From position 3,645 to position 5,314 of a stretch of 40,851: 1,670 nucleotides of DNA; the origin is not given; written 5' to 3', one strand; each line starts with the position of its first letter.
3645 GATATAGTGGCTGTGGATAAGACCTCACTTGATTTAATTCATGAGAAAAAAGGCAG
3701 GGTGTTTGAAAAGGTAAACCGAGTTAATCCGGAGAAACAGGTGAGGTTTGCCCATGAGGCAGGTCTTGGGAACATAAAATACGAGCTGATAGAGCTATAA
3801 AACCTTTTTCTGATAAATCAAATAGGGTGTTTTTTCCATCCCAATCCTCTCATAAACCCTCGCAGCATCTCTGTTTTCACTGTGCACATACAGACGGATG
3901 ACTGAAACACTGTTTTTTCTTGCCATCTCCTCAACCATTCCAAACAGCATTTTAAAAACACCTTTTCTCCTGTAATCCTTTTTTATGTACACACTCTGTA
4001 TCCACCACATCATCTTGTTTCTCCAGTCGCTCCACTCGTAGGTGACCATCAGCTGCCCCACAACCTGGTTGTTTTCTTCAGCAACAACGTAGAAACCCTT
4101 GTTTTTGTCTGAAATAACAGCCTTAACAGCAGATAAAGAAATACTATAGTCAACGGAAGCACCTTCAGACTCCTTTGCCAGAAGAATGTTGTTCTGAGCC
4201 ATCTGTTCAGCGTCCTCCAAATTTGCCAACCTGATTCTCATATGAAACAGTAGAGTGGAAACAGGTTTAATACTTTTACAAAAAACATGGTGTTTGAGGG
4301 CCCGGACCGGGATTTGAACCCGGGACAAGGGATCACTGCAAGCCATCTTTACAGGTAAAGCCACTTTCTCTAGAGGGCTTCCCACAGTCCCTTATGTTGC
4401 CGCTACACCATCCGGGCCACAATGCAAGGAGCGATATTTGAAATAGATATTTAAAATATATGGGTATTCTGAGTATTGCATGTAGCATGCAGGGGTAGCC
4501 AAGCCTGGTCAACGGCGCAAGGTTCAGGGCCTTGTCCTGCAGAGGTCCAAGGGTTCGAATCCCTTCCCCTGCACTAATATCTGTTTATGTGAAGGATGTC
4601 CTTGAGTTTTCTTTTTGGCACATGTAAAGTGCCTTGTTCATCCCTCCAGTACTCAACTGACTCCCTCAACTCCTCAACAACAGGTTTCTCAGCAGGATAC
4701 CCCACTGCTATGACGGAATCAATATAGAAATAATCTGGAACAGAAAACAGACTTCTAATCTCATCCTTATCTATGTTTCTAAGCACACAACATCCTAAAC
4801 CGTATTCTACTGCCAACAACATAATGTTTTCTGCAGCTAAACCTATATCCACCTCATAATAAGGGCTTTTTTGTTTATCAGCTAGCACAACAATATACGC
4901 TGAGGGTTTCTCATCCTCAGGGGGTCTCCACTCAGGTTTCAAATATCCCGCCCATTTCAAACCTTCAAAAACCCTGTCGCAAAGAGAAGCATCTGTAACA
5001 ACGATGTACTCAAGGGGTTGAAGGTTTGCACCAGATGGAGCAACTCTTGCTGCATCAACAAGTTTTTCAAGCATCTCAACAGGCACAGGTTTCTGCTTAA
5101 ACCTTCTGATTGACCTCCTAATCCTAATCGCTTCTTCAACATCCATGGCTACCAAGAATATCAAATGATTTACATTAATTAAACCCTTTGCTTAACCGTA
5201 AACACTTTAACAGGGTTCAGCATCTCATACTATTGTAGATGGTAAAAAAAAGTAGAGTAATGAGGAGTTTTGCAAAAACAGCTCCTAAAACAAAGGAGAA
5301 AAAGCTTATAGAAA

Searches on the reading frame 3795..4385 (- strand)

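Call 49: search_protein_families(library=pfam, proteins=[window:3795-4385:-], max_evalue=0.00001)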
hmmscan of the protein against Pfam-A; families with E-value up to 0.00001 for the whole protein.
window:3795-4385:- (196 aa): 4 families
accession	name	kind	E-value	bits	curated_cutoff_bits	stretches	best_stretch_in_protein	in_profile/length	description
PF00583.31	Acetyltransf_1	-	4.1e-15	56.5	20.7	1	91-183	28-116/116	Acetyltransferase (GNAT) family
PF13673.13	Acetyltransf_10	-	7.4e-11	42.6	23.6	1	82-186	17-110/128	Acetyltransferase (GNAT) domain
PF13508.13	Acetyltransf_7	-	8.6e-11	42.5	27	1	97-182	3-81/84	Acetyltransferase (GNAT) domain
PF13302.13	Acetyltransf_3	-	4.1e-06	28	25.4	1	50-184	3-138/138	Acetyltransferase (GNAT) domain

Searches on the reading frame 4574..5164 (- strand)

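Call 49: search_protein_families(library=pfam, proteins=[window:4574-5164:-], max_evalue=0.00001)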
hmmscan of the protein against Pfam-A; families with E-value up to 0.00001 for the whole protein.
window:4574-5164:- (196 aa): 2 families
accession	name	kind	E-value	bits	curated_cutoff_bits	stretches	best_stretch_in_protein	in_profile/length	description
PF00881.29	Nitroreductase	-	2.8e-27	96.4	23.5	1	13-156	1-167/167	Nitroreductase family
PF14512.11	TM1586_NiRdase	-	7.7e-12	45.7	27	0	88-162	67-138/215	Putative TM nitroreductase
